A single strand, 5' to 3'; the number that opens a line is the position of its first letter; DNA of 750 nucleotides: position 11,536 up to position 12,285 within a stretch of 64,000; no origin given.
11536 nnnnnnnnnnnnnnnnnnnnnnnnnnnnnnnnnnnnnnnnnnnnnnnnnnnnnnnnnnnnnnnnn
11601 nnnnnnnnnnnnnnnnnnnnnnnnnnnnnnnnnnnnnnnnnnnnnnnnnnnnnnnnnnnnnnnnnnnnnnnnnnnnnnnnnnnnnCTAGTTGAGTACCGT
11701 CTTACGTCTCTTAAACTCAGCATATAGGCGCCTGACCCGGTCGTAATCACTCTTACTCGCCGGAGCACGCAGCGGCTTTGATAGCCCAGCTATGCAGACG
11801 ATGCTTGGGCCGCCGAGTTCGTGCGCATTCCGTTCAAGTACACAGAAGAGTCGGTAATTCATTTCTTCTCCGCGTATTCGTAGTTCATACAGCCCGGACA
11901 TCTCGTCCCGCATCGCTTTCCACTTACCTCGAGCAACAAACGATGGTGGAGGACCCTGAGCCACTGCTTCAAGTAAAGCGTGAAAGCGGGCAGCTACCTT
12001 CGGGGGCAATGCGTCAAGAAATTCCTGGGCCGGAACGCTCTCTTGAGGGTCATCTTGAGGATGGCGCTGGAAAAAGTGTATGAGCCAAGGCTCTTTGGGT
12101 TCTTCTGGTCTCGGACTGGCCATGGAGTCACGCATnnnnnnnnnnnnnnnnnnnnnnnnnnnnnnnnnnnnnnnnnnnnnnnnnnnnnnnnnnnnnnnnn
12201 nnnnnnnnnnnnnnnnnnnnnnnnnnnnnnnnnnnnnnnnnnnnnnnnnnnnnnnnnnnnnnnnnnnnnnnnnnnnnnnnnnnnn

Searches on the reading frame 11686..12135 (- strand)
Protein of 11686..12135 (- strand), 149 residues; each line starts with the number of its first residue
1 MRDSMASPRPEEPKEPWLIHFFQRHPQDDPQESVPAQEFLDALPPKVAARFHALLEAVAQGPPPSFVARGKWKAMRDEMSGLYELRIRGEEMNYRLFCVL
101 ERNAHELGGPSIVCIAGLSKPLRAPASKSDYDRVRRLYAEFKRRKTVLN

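Call 3: search_protein_families(library=pfam, proteins=[window:11686-12135:-], max_evalue=1)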
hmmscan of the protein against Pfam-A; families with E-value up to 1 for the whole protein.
window:11686-12135:- (149 aa): 1 family
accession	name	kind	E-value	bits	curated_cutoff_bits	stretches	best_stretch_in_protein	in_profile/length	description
PF05973.20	Gp49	-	8.6e-07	29.4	23.9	1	38-101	1-59/90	Phage derived protein Gp49-like (DUF891)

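Call 6: search_protein_families(library=ncbifam, proteins=[window:11686-12135:-], max_evalue=1)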
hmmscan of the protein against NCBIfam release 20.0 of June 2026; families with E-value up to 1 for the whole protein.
window:11686-12135:- (149 aa): 1 family
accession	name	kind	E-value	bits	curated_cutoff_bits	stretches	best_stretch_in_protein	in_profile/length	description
NF004348.0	PRK05728.1-5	equivalog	0.11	12.8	178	1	40-78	89-127/138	DNA polymerase III subunit chi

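Call 7: search_protein_families(library=padloc, proteins=[window:11686-12135:-], max_evalue=1)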
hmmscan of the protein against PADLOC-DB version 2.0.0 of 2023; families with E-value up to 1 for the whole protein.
window:11686-12135:- (149 aa): 0 families

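Call 8: search_protein_families(library=phrogs, proteins=[window:11686-12135:-], max_evalue=1)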
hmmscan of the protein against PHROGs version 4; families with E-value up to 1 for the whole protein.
window:11686-12135:- (149 aa): 2 families
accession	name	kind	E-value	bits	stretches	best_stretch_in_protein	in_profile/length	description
phrog_2523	-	unknown function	2.4e-06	28.6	1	36-102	11-72/108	-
phrog_1213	-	moron, auxiliary metabolic gene and host takeover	0.0022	19.5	1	36-105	11-73/88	RelE-like toxin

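Call 42: search_solved_structures(query=window:11686-12135:-, max_evalue=10, show_alignments=2)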
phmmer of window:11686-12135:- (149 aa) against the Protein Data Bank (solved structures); distinct sequences matched with E-value up to 10: 0.

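Call 61: search_protein_families(library=pfam, alignment_id=A3, max_evalue=0.01)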
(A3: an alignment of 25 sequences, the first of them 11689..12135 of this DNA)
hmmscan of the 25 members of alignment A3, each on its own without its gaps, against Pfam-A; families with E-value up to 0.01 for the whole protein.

A. member 1, window:11689-12135:- (149 aa): 1 family
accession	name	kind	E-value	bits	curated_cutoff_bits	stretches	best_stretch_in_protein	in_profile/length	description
PF05973.20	Gp49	-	8.6e-07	29.4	23.9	1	38-101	1-59/90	Phage derived protein Gp49-like (DUF891)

B. families by the number of members that match (of 25 scanned): 4 families
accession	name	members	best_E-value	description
PF05973.20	Gp49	11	8.6e-07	Phage derived protein Gp49-like (DUF891)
PF06769.20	YoeB_toxin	2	0.0016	YoeB-like toxin of bacterial type II toxin-antitoxin system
PF05016.21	ParE_toxin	1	0.0032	ParE toxin of type II toxin-antitoxin system, parDE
PF04472.17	SepF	1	0.0057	Cell division protein SepF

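Call 63: find_homologous_proteins(query=window:11689-12135:-, max_evalue=0.00001)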
Query window:11689-12135:- (149 aa): 110 proteins with E <= 0.00001 among 131 candidates.
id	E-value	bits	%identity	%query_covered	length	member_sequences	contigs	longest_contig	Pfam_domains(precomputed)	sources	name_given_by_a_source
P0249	1.3e-51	193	62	91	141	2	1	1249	-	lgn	-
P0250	1.5e-50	189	61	93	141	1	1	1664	-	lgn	-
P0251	1.6e-50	189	60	97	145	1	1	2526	-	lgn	-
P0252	1.8e-50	189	60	93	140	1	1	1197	-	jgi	jgi:hypothetical protein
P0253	2.5e-50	189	60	93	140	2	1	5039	-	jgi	-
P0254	3.5e-50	188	63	91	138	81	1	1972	-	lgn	-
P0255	4.3e-50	188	60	97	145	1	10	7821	-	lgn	-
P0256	4.7e-50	188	63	91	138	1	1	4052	-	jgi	-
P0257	5.5e-50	187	63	91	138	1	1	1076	-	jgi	jgi:hypothetical protein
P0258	7.8e-50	187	61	91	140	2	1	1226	-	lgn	-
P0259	8.1e-50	187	62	91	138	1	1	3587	-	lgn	-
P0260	9.3e-50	187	59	91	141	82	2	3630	-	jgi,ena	-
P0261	2.0e-49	186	60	93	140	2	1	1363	-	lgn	-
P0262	2.1e-49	186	60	93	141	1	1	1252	-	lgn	-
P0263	2.2e-49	185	64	91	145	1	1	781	-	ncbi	-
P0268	6.6e-49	184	61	94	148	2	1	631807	-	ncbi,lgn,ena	-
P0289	4.0e-46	175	61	90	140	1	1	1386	PF05973.21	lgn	-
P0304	8.1e-45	171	59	90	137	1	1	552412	-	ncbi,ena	-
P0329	8.7e-42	161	53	95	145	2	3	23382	-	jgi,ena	jgi:hypothetical protein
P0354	5.7e-34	135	49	89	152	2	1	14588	PF05973.21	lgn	-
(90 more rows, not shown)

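Call 64: find_encoding_contigs(protein=P0354, flank=3000, max_places=2)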
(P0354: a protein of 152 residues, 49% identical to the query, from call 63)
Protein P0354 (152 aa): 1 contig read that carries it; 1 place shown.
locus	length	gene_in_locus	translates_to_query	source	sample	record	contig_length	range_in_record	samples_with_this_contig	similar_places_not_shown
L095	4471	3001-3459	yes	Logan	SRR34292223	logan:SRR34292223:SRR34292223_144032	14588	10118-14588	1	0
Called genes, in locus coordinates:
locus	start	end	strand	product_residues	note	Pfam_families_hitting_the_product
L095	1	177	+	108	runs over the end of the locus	-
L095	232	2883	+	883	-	PF11130:TraC_F_IV, PF13191:AAA_16 (weak), PF19044:P-loop_TraG, PF12846:AAA_10 (weak)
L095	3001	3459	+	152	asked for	PF05973:Gp49 (weak)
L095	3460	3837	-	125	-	PF01381:HTH_3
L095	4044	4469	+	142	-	?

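Call 65: find_encoding_contigs(protein=P0329, flank=3000, max_places=2)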
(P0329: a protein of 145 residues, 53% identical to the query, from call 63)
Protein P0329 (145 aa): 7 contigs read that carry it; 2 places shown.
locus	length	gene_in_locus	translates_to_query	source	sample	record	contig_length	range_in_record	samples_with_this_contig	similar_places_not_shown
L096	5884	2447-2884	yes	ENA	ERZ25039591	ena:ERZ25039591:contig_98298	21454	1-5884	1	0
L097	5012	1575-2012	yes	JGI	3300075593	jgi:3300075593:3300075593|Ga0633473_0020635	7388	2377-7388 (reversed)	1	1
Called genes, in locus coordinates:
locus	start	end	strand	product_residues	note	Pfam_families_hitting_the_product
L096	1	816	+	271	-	?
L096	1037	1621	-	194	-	PF00589:Phage_integrase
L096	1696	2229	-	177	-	PF14659:Phage_int_SAM_3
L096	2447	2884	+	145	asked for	-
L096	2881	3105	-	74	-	PF01381:HTH_3 (faint)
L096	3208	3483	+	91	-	PF02694:UPF0060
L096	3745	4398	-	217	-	PF00072:Response_reg, PF00196:GerE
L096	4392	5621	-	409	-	PF26992:DUF8318, PF07730:HisKA_3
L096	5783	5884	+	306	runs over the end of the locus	PF00005:ABC_tran, PF13304:AAA_21 (weak)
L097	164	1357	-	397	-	PF14659:Phage_int_SAM_3 (weak), PF00589:Phage_integrase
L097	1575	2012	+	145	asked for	-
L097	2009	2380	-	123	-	PF13443:HTH_26, PF13560:HTH_31 (weak), PF01381:HTH_3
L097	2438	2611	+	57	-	PF02694:UPF0060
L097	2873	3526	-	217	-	PF00072:Response_reg, PF00196:GerE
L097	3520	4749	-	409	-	PF26992:DUF8318, PF07730:HisKA_3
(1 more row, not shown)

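Call 66: find_encoding_contigs(protein=P0268, flank=3000, max_places=2)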
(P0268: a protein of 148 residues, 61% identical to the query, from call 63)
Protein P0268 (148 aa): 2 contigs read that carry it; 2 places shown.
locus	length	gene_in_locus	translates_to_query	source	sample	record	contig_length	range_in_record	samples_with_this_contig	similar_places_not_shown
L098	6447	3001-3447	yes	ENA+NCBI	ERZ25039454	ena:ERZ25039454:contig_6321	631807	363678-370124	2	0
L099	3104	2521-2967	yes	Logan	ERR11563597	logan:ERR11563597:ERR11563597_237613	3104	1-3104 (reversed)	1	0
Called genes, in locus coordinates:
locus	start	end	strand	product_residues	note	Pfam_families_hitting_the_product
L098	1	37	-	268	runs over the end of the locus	PF05013:FGase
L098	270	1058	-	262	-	PF01443:Viral_helicase1 (faint), PF13087:AAA_12, PF13538:UvrD_C_2 (weak)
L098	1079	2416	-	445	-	PF13482:RNase_H_2, PF13086:AAA_11 (weak)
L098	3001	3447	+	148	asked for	-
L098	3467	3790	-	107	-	PF13560:HTH_31, PF01381:HTH_3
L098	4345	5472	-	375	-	-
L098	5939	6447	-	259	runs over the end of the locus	-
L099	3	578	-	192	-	?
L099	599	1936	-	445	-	PF13482:RNase_H_2, PF13086:AAA_11 (weak)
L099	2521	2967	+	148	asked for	-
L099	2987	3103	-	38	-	?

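Call 67: find_encoding_contigs(protein=P0304, flank=3000, max_places=2)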
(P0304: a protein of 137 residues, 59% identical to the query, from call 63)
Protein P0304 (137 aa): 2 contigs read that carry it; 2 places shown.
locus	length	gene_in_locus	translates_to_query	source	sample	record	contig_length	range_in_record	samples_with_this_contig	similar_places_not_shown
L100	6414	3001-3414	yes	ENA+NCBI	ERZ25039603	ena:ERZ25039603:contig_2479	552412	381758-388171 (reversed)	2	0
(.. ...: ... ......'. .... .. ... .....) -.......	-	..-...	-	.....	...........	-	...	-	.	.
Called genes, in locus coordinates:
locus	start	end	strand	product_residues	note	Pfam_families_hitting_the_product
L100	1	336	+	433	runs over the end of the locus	PF05977:MFS_3, PF07690:MFS_1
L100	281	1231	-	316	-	PF12705:PDDEXK_1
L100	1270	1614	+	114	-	-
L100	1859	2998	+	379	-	PF14657:Arm-DNA-bind_4, PF14659:Phage_int_SAM_3 (weak), PF00589:Phage_integrase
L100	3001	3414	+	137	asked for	-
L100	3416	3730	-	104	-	PF13560:HTH_31, PF01381:HTH_3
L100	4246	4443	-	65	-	-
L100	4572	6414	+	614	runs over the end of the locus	-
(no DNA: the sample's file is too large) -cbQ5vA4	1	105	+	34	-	?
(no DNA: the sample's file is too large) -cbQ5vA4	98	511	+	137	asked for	-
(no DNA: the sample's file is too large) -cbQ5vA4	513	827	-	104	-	PF13560:HTH_31, PF01381:HTH_3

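Call 83: search_dna_similar(query=window:11689-12135:-, collection=plasmids, mode=protein, max_evalue=0.001, max_rows=12)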
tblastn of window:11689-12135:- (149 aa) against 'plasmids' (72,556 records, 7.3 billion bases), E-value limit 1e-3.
Records with a match: 8; places in all: 9; records where one place covers at least 80% of the query: 3.
Best place of each record, by identity: <60% 8.
By first word of the organism name: Streptomyces 6; Nocardia 1; Rhodococcus 1.
By predicted mobility (MOB-suite, as given by PLSDB): non-mobilizable 7; mobilizable 1.
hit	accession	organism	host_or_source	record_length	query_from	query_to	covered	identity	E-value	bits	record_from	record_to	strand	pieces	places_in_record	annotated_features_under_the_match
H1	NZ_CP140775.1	Streptomyces goshikiensis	cell culture,soil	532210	19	145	85%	44.2%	1e-26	110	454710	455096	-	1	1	hypothetical protein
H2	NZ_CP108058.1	Streptomyces goshikiensis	-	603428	19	145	85%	43.4%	5e-25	106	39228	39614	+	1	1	hypothetical protein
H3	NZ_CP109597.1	Nocardia sp. NBC_01503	-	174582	5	141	92%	37.7%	2e-18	87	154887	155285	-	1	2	hypothetical protein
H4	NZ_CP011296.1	Rhodococcus erythropolis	pure culture,soil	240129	33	141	73%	38.3%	4e-15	78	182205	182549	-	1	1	hypothetical protein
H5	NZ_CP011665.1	Streptomyces sp. Mg1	-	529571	72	145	50%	41.3%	9e-10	63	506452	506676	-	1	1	hypothetical protein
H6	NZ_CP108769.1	Streptomyces goshikiensis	-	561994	72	145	50%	41.3%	9e-10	63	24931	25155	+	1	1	hypothetical protein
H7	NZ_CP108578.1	Streptomyces goshikiensis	-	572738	72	145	50%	41.3%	9e-10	63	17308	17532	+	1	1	hypothetical protein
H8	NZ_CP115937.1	Streptomyces goshikiensis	microorganism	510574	72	145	50%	41.3%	1e-9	62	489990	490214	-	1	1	hypothetical protein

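Call 84: predict_structure(alignment_id=A5)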
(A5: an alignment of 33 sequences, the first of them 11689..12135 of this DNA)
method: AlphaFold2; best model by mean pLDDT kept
length: 149 residues; sequences in the alignment: 33
mean_pLDDT: 90.0   pTM: 0.84
mean pLDDT of the five models: 90.0, 89.7, 89.3, 87.7, 86.5
residues with pLDDT >= 90: 117; 70-90: 10; 50-70: 21; < 50: 1
segments of 3 or more residues with pLDDT < 50: none
pLDDT, mean of each block of 10 residues (from residue 1): 62 78 98 98 98 92 60 93 95 97 92 98 96 98 96
secondary structure, 60 per line:
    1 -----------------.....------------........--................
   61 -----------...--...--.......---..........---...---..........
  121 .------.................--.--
elements in order: E18-22 H35-42 H45-60 E72-74 E82-88 E92-101 E111-121 H128-144

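Call 86: get_annotated_region(hit=H3, flank=2500)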
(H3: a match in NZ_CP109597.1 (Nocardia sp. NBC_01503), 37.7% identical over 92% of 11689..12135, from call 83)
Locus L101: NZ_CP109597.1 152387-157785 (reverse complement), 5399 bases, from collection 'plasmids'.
description: Nocardia sp. NBC_01503 plasmid unnamed1, complete sequence
organism: Nocardia sp. NBC_01503 (NCBI taxid 2975997)
taxonomy: Bacteria; Actinomycetota; Actinomycetes; Mycobacteriales; Nocardiaceae; Nocardia; Nocardia sp. NBC 01503
host: -; source: -; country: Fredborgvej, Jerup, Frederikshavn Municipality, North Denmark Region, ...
typing (MOB-suite, as given by PLSDB): non-mobilizable
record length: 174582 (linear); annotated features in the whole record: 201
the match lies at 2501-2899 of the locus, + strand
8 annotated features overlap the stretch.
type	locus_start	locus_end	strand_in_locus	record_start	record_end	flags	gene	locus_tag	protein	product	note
CDS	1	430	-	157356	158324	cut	-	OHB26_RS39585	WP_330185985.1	hypothetical protein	-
CDS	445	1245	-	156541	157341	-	-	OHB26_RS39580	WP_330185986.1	sigma-70 family RNA polymerase sigma factor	GO:0006352 - DNA-templated transcription initiation [Evidence IEA]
CDS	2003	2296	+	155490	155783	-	-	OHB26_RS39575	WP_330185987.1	hypothetical protein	-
CDS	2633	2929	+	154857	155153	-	-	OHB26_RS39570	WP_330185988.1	hypothetical protein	-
CDS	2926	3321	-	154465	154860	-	-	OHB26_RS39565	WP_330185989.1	helix-turn-helix domain-containing protein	-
CDS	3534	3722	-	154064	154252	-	-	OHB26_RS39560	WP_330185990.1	hypothetical protein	-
CDS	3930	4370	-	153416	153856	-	-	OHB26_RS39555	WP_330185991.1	hypothetical protein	-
CDS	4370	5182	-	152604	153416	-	-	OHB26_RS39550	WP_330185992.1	hypothetical protein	-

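Call 87: fold_search(model_id=the predicted structure, library=pdb)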
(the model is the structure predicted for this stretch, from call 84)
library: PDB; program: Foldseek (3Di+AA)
matches with E <= 10: 810; with E <= 0.001: 0
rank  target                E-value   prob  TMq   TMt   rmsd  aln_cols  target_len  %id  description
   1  5ja8_G                3.0e-02  0.98  0.42  0.55   4.8       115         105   10  Crystal structure of the HigB2 toxin in complex with Nb2 (released 2017-04-05)
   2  8yxv_E                3.4e-02  1.00  0.43  0.71   2.9       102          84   18  Toxin-antitoxin complex from Streptococcus pneumoniae (released 2025-04-09)
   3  1z8m_MODEL_1_A        4.9e-02  0.91  0.36  0.55   5.8       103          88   10  Solution structure of the conserved hypothtical protein HP0894 from Helicobacter pylori (released 2005-11-01)
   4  9o5m_A                5.2e-02  0.57  0.21  0.21  10.7        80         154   12  Prenylated-FMN maturase PhdC from Mycolicibacterium fortuitum bound to prenylated flavin mononucleotide in the P1 spac (released 2026-02-18)
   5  9nk3                  7.6e-02  0.44  0.21  0.21  11.4        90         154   10  Prenylated-FMN maturase PhdC E45A mutant from Mycolicibacterium fortuitum (apo) (released 2026-02-18)
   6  8a0x_D                8.6e-02  0.84  0.39  0.49   5.3       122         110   11  Crystal structure of the HigB2-HigA2 tetramer in complex with operator DNA (released 2023-05-03)
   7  9srj_A                8.6e-02  0.47  0.21  0.21  10.1        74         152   14  Prenylated FMN oxidative maturase PhdC, PEG-bound (released 2025-12-17)
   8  9o5m_D                1.0e-01  0.44  0.21  0.21  10.1        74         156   14  Prenylated-FMN maturase PhdC from Mycolicibacterium fortuitum bound to prenylated flavin mononucleotide in the P1 spac (released 2026-02-18)
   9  9nk2                  1.4e-01  0.38  0.22  0.21  10.2        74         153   14  Prenylated-FMN maturase PhdC from Mycolicibacterium fortuitum bound to prenylated flavin mononucleotide (released 2026-02-18)
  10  1n9w_A                1.5e-01  0.10  0.13  0.07  10.0        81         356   16  Crystal structure of the non-discriminating and archaeal-type aspartyl-tRNA synthetase from Thermus thermophilus (released 2003-04-08)
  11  9nk1                  1.8e-01  0.35  0.21  0.21  10.1        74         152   12  Prenylated-FMN maturase PhdC from Mycolicibacterium fortuitum bound to flavin mononucleotide (released 2026-02-18)
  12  3kfu_C                1.8e-01  0.11  0.13  0.07   9.5        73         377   15  Crystal structure of the transamidosome (released 2010-08-25)
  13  4gjt_A                1.9e-01  0.11  0.21  0.10  13.1       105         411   15  complex structure of nectin-4 bound to MV-H (released 2012-10-10)
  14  9srg                  2.0e-01  0.33  0.21  0.21  10.1        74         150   14  Prenylated FMN oxidative maturase PhdC, FMN-bound (released 2025-12-17)
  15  9nk4                  2.0e-01  0.28  0.21  0.21  11.4        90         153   10  Prenylated-FMN maturase PhdC E45A mutant from Mycolicibacterium fortuitum bound to flavin mononucleotide (released 2026-02-18)
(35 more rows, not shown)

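Call 92: search_protein_families(library=padloc, proteins=[L098:2480-3001:+], max_evalue=0.1)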
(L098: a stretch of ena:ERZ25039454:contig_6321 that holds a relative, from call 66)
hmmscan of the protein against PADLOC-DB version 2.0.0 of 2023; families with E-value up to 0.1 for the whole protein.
L098:2480-3001:+ (174 aa): 0 families

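Call 93: search_protein_families(library=ncbifam, proteins=[L098:2480-3001:+], max_evalue=0.1)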
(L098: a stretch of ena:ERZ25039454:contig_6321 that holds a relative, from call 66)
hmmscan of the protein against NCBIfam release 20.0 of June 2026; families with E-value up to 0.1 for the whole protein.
L098:2480-3001:+ (174 aa): 0 families
